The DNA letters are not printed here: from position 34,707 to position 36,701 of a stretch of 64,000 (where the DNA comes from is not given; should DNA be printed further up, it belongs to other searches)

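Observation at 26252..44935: Accessory surface-protein island: 3 CarboxypepD_reg TBDR-like OMPs, 2 AlkP-superfamily/TPR fusion proteins and 3 tandem TIGR03436-type VWFA-related paralogs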

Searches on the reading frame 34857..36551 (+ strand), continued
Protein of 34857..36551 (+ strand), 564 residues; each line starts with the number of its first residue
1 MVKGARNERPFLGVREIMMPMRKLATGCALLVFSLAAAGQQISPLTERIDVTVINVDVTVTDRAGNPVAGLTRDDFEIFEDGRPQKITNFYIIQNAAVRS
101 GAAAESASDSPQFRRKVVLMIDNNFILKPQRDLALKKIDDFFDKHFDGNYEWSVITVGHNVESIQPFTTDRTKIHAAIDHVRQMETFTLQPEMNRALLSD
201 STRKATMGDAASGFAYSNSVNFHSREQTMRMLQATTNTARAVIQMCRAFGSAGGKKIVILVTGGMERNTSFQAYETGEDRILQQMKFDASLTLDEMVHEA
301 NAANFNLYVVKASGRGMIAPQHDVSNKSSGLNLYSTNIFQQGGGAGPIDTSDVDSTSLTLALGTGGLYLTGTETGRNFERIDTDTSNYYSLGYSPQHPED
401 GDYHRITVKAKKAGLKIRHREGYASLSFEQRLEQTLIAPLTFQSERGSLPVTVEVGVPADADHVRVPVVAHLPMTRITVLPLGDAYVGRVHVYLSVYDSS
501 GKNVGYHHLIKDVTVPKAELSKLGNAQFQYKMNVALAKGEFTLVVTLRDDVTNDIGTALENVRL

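Call 41: search_protein_families(library=pfam, alignment_id=A3, max_evalue=0.0001)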
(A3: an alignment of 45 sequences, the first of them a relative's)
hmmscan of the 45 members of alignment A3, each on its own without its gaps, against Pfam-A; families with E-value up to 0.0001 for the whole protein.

A. member 1, L012:11737-14127:+ (797 aa): 0 families

B. families by the number of members that match (of 45 scanned): 67 families (the first 25 are shown)
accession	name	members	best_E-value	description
PF01416.25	PseudoU_synth_1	4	1.8e-31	tRNA pseudouridine synthase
PF05649.18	Peptidase_M13_N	3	5.5e-124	Peptidase family M13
PF01326.24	PPDK_N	3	4.2e-95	Pyruvate phosphate dikinase, AMP/ATP-binding domain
PF01431.27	Peptidase_M13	3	2.6e-70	Peptidase family M13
PF13738.12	Pyr_redox_3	3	1e-63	Pyridine nucleotide-disulphide oxidoreductase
PF07992.20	Pyr_redox_2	3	3.3e-25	Pyridine nucleotide-disulphide oxidoreductase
PF00391.29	PEP-utilizers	3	1.4e-24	PEP-utilising enzyme, mobile domain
PF00070.33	Pyr_redox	3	2.3e-10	Pyridine nucleotide-disulphide oxidoreductase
PF13434.12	Lys_Orn_oxgnase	3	3e-06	L-lysine 6-monooxygenase/L-ornithine 5-monooxygenase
PF07332.16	Phage_holin_3_6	2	2.6e-20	Putative Actinobacterial Holin-X, holin superfamily III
PF03486.20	HI0933_like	2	1.5e-11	HI0933-like protein Rossmann domain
PF01266.30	DAO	2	2.4e-09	FAD dependent oxidoreductase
PF06202.20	GDE_C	1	4e-120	Amylo-alpha-1,6-glucosidase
PF12439.13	GDE_N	1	2.9e-53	Glycogen debranching enzyme N terminal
PF00326.27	Peptidase_S9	1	1.2e-44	Prolyl oligopeptidase family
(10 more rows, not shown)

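Call 56: search_protein_families(library=pfam, proteins=[L014:11672-14605:-, L014:17923-19230:-, L014:6447-9674:-, L033:6045-8675:+, L033:11766-15734:+, L033:15887-18343:+, L062:13592-15331:-, L062:15213-16949:-, L062:16910-19156:-, L075:1-723:+], max_evalue=0.00001)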
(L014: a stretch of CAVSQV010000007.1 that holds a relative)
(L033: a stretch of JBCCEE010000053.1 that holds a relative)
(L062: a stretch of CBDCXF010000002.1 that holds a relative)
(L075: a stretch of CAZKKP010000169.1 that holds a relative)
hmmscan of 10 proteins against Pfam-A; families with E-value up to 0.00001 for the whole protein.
L014:11672-14605:- (978 aa): 16 families
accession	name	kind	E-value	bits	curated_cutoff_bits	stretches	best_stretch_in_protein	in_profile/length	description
PF07719.23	TPR_2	-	7e-26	88.6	27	0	762-791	3-32/34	Tetratricopeptide repeat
PF01663.27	Phosphodiest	-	1.2e-25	91.3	23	1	204-495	1-223/342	Type I phosphodiesterase / nucleotide pyrophosphatase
PF13428.12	TPR_14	-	1.5e-21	75.1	23.5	1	931-970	2-41/44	Tetratricopeptide repeat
PF13181.12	TPR_8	-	2.8e-18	64.9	25.7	0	764-791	5-32/34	Tetratricopeptide repeat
PF14559.12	TPR_19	-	3.1e-18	66.3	25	2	839-897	2-60/68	Tetratricopeptide repeat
PF13432.12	TPR_16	-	3.9e-17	62.8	32.7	1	834-896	3-65/65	Tetratricopeptide repeat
PF13431.12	TPR_17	-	4.7e-16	58.1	24.4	0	884-916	1-33/34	Tetratricopeptide repeat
PF13424.12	TPR_12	-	1.5e-14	54.3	30.1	1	866-922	7-71/77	Tetratricopeptide repeat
PF00515.34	TPR_1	-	3e-14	52.6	27.8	0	900-922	5-27/34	Tetratricopeptide repeat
PF13429.12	TPR_15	-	3.4e-13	50.1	26.2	1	732-886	119-272/280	Tetratricopeptide repeat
PF13414.12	TPR_11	-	4.4e-10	39.5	26.8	0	872-910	4-42/42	TPR repeat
PF13176.12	TPR_7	-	1.3e-09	37.8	27.9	0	865-896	2-35/36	Tetratricopeptide repeat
PF13371.12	TPR_9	-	3.8e-09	36.9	35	0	902-973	1-72/73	Tetratricopeptide repeat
PF23914.1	TPR_CcmH_CycH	-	1.5e-08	35.1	42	0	888-970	42-127/158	Cytochrome c-type biogenesis protein H TPR domain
PF25064.1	ARM_TT21_5th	-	1.7e-07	32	27.8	0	833-922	6-98/117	TT21 fifth ARM repeats domain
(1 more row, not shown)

L014:17923-19230:- (436 aa): 16 families
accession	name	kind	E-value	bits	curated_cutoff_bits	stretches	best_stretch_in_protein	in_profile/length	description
PF07719.23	TPR_2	-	1.1e-29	100.5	27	1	390-422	2-34/34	Tetratricopeptide repeat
PF14559.12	TPR_19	-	1.4e-28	99.4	25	1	368-430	4-66/68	Tetratricopeptide repeat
PF13181.12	TPR_8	-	4.3e-24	83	25.7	1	390-422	2-34/34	Tetratricopeptide repeat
PF13428.12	TPR_14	-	3.7e-22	77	23.5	0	390-426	2-38/44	Tetratricopeptide repeat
PF13432.12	TPR_16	-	8.8e-21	74.4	32.7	2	359-423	1-65/65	Tetratricopeptide repeat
PF00515.34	TPR_1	-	1.5e-20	72.5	27.8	0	389-422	1-34/34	Tetratricopeptide repeat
PF13371.12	TPR_9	-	3.2e-18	66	35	1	383-433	23-73/73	Tetratricopeptide repeat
PF13174.12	TPR_6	-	4.3e-17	61.9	26.3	0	391-421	2-32/33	Tetratricopeptide repeat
PF13431.12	TPR_17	-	3.6e-15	55.3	24.4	0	377-409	1-33/34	Tetratricopeptide repeat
PF13414.12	TPR_11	-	9.8e-14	51.2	26.8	0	366-403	5-42/42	TPR repeat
PF13176.12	TPR_7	-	2e-13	49.7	27.9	0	391-425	1-35/36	Tetratricopeptide repeat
PF13424.12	TPR_12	-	4.6e-13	49.6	30.1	0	263-316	14-75/77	Tetratricopeptide repeat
PF23914.1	TPR_CcmH_CycH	-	2.3e-11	44.2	42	0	155-244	57-149/158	Cytochrome c-type biogenesis protein H TPR domain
PF16266.10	DUF4919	-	1.8e-08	34.9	29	0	297-348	69-120/186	Domain of unknown function (DUF4919)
PF13525.12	YfiO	-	9.4e-07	29.2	25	0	354-427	4-80/203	Outer membrane lipoprotein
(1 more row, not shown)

L014:6447-9674:- (1076 aa): 1 family
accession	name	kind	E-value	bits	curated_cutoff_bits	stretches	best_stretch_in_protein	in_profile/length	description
PF13519.12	VWA_2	-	4.9e-13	50.1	27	1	859-956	3-106/107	von Willebrand factor type A domain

L033:6045-8675:+ (877 aa): 1 family
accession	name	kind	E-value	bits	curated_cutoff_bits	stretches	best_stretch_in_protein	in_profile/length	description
PF01663.27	Phosphodiest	-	3.3e-33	116.2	23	2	595-795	144-315/342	Type I phosphodiesterase / nucleotide pyrophosphatase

L033:11766-15734:+ (1323 aa): 5 families
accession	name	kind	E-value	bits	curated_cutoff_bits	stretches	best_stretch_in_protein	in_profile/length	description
PF00072.30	Response_reg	-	3.4e-32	111.4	30.2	1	1125-1237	1-111/111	Response regulator receiver domain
PF02518.31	HATPase_c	-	3.9e-32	111.4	26.4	1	963-1071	2-109/111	Histidine kinase-, DNA gyrase B-, and HSP90-like ATPase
PF00512.31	HisKA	-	2.2e-17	63.3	26.9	1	849-915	2-65/66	His Kinase A (phospho-acceptor) domain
PF07494.17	Reg_prop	-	6.5e-13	47.7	20.4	0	503-520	5-22/24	Two component regulator propeller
PF07495.19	Y_Y_Y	-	2.4e-10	40.6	26.6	1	738-796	2-61/65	Y_Y_Y domain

L033:15887-18343:+ (819 aa): 2 families
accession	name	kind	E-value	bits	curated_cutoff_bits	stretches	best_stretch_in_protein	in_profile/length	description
PF03713.19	DUF305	-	7.2e-44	150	27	1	64-214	1-151/151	Domain of unknown function (DUF305)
PF13628.12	DUF4142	-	2e-07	31.8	27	1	63-183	2-111/138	Domain of unknown function (DUF4142)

L062:13592-15331:- (580 aa): 16 families
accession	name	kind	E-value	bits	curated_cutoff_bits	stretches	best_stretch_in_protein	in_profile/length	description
PF14559.12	TPR_19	-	1.9e-24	86.2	25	0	163-216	4-57/68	Tetratricopeptide repeat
PF07719.23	TPR_2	-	1.1e-23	81.8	27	0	218-250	1-33/34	Tetratricopeptide repeat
PF13432.12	TPR_16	-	2.6e-23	82.6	32.7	3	154-215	1-62/65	Tetratricopeptide repeat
PF13428.12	TPR_14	-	1.4e-21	75.2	23.5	0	188-226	5-43/44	Tetratricopeptide repeat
PF00515.34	TPR_1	-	2.4e-18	65.6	27.8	0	218-250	1-33/34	Tetratricopeptide repeat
PF13181.12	TPR_8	-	2e-16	59.1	25.7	0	186-215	3-32/34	Tetratricopeptide repeat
PF13414.12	TPR_11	-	2.1e-15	56.6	26.8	0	191-226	1-36/42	TPR repeat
PF24575.1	TPR_Slam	-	5.1e-13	49.8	35.2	0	212-274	43-103/104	Surface lipoprotein assembly modifier, N-terminal TPR repeats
PF13424.12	TPR_12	-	5.1e-13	49.5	30.1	1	188-248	7-75/77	Tetratricopeptide repeat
PF12895.13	ANAPC3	-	5.3e-11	43.1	27.2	0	339-393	28-81/82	Anaphase-promoting complex, cyclosome, subunit 3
PF13174.12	TPR_6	-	6.2e-11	42.6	26.3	0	220-250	2-32/33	Tetratricopeptide repeat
PF23914.1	TPR_CcmH_CycH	-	1.2e-10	41.9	42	1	143-251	43-154/158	Cytochrome c-type biogenesis protein H TPR domain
PF13431.12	TPR_17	-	6.1e-09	35.9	24.4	0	173-204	2-33/34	Tetratricopeptide repeat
PF13374.12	TPR_10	-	3.4e-07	30.5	27.5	0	512-534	9-31/42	Tetratricopeptide repeat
PF13371.12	TPR_9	-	5.3e-07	30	35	0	312-377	7-72/73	Tetratricopeptide repeat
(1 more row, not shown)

L062:15213-16949:- (579 aa): 3 families
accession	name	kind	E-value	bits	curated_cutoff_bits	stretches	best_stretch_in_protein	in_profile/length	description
PF13517.12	FG-GAP_3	-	7.7e-46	155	26.9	5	275-341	1-60/61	FG-GAP-like repeat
PF01839.29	FG-GAP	-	2.8e-12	46.7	22.1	0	450-471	4-25/37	FG-GAP repeat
PF07593.17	UnbV_ASPIC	-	3.2e-11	43.4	23.4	1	502-563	1-63/68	ASPIC and UnbV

L062:16910-19156:- (749 aa): 14 families
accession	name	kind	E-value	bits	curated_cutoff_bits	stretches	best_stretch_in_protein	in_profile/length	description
PF00884.28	Sulfatase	-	3.3e-38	132.1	25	1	74-344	1-300/301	Sulfatase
PF13428.12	TPR_14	-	7.9e-16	57.4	23.5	0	648-690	1-43/44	Tetratricopeptide repeat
PF01663.27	Phosphodiest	-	2.1e-14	54.3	23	1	77-145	2-67/342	Type I phosphodiesterase / nucleotide pyrophosphatase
PF07719.23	TPR_2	-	2.1e-13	49.7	27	0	650-681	3-34/34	Tetratricopeptide repeat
PF14559.12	TPR_19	-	2.3e-12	47.5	25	1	483-536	1-54/68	Tetratricopeptide repeat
PF13181.12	TPR_8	-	2.6e-10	40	25.7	0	508-538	2-32/34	Tetratricopeptide repeat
PF00515.34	TPR_1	-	3.5e-09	36.5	27.8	0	509-538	3-32/34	Tetratricopeptide repeat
PF13432.12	TPR_16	-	5.6e-09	36.7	32.7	0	653-713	2-62/65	Tetratricopeptide repeat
PF13414.12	TPR_11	-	9.8e-09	35.2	26.8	0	518-535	5-22/42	TPR repeat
PF13431.12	TPR_17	-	1.5e-08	34.7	24.4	0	671-699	2-30/34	Tetratricopeptide repeat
PF16347.10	SGSH_C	-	1.2e-07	32.5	29.3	1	302-420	10-139/154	N-sulphoglucosamine sulphohydrolase, C-terminal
PF07721.20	TPR_4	-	3.2e-07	30.7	27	0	648-673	1-26/26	Tetratricopeptide repeat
PF13174.12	TPR_6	-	6.4e-07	30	26.3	0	651-680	3-32/33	Tetratricopeptide repeat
PF13424.12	TPR_12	-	8.2e-07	29.6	30.1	0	481-536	11-74/77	Tetratricopeptide repeat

L075:1-723:+ (241 aa): 16 families
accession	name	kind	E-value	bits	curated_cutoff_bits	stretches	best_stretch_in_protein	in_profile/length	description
PF07719.23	TPR_2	-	7e-23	79.3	27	0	151-183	1-33/34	Tetratricopeptide repeat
PF13428.12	TPR_14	-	6.5e-18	63.9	23.5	1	84-124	2-42/44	Tetratricopeptide repeat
PF13431.12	TPR_17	-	2.3e-16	59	24.4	0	174-205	2-33/34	Tetratricopeptide repeat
PF14559.12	TPR_19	-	1.3e-15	57.9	25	1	96-158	4-66/68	Tetratricopeptide repeat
PF13432.12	TPR_16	-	8.9e-15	55.3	32.7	0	163-211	9-57/65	Tetratricopeptide repeat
PF13424.12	TPR_12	-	6.7e-14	52.3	30.1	1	84-146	4-74/77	Tetratricopeptide repeat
PF00515.34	TPR_1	-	1.4e-13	50.5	27.8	0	151-183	1-33/34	Tetratricopeptide repeat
PF23914.1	TPR_CcmH_CycH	-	1.7e-11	44.6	42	1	88-180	55-150/158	Cytochrome c-type biogenesis protein H TPR domain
PF13414.12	TPR_11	-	2.6e-11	43.5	26.8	0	164-199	7-42/42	TPR repeat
PF12895.13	ANAPC3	-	2.5e-09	37.7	27.2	0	6-74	12-79/82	Anaphase-promoting complex, cyclosome, subunit 3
PF13181.12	TPR_8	-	4.4e-09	36.2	25.7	0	186-209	2-25/34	Tetratricopeptide repeat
PF13371.12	TPR_9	-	5e-09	36.5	35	1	161-227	5-72/73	Tetratricopeptide repeat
PF13174.12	TPR_6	-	8e-09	36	26.3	0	186-212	1-27/33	Tetratricopeptide repeat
PF07721.20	TPR_4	-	1.1e-06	29.1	27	0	83-107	1-25/26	Tetratricopeptide repeat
PF13429.12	TPR_15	-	2.6e-06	27.5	26.2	0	81-121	144-184/280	Tetratricopeptide repeat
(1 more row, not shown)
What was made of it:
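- L062 shows a similar VWFA -> <- TPR ... sulfatase-TPR arrangement at 25% VWFA identity (call 56).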

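Call 61: find_related_loci(query=A5, collection=metagenome_contigs, flank=10000)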
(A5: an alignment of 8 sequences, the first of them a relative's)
Query A5 (978 aa) in metagenome_contigs; peptide patterns used: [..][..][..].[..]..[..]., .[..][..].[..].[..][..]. (x = any residue, [..] = any of these).
599 stretches matched a pattern (row limit reached: there are more); 359 encode a relative of the query (tblastn E <= 1e-3); the best 80 are kept; 80 distinct loci.
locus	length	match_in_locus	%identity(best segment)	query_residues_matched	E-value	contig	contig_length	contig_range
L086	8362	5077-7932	56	11-973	0e+0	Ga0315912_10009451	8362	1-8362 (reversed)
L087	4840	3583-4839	62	35-449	3e-157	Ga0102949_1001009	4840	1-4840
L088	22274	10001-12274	39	204-973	3e-136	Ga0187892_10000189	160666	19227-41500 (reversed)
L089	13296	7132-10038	34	3-977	2e-126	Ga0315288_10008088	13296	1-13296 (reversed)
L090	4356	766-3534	32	23-970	7e-120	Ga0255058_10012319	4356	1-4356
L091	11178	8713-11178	36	28-973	2e-116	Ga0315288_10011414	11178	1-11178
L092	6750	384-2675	36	189-976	2e-114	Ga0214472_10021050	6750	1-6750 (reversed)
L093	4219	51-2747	33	58-977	3e-113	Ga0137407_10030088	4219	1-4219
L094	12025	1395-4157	32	8-964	6e-106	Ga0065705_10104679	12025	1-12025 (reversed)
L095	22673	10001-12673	31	8-967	7e-104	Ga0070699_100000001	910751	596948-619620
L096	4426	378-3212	32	44-910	2e-104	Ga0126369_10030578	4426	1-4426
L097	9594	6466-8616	35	203-956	7e-103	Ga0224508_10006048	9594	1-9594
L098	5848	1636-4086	34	155-975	1e-101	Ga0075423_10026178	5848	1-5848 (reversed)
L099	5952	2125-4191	33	201-967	4e-100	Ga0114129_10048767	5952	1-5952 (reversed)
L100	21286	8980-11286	34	141-957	1e-99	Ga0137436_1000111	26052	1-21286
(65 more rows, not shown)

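Call 66: search_protein_families(library=pfam, alignment_id=A6, max_evalue=0.0001)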
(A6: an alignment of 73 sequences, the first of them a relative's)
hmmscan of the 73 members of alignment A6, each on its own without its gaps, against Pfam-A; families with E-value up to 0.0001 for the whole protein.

A. member 1, L088:6723-7799:+ (359 aa): 1 family
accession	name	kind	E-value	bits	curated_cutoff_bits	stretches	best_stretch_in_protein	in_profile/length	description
PF04392.18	ABC_sub_bind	-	3.9e-38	131.8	25.9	1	70-356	2-290/293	ABC transporter substrate binding protein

B. families by the number of members that match (of 73 scanned): 83 families (the first 25 are shown)
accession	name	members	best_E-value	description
PF07733.18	DNA_pol3_alpha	9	1.1e-103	Bacterial DNA polymerase III alpha NTPase domain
PF17657.6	DNA_pol3_finger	9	5.7e-69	Bacterial DNA polymerase III alpha subunit finger domain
PF14579.12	HHH_6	9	1.9e-29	Helix-hairpin-helix motif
PF01336.31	tRNA_anti-codon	9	3e-10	OB-fold nucleic acid binding domain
PF02773.21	S-AdoMet_synt_C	7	3.1e-67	S-adenosylmethionine synthetase, C-terminal domain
PF02772.21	S-AdoMet_synt_M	7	4.1e-50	S-adenosylmethionine synthetase, central domain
PF02811.25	PHP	6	1.7e-58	PHP domain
PF00438.25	S-AdoMet_synt_N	6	1.7e-44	S-adenosylmethionine synthetase, N-terminal domain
PF05221.23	AdoHcyase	5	2e-61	S-adenosyl-L-homocysteine hydrolase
PF00670.27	AdoHcyase_NAD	5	4.1e-50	S-adenosyl-L-homocysteine hydrolase, NAD binding domain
PF02826.25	2-Hacid_dh_C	5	1.4e-11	D-isomer specific 2-hydroxyacid dehydrogenase, NAD binding domain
PF07991.19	KARI_N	5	3.6e-10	Acetohydroxy acid isomeroreductase, NADPH-binding domain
PF00958.27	GMP_synt_C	3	6.4e-44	GMP synthase C terminal domain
PF00072.30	Response_reg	3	2e-31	Response regulator receiver domain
PF11028.14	TMEM260-like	3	2.8e-30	Protein O-mannosyl-transferase TMEM260-like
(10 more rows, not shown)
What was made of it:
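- The wider PDE-TPR family mostly sits beside housekeeping genes such as dnaE, metK and ahcY (call 66). The wider family sits among housekeeping genes such as dnaE, metK and ahcY (call 66).
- Tried and rejected: Their upstream genes are mostly housekeeping (call 66).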
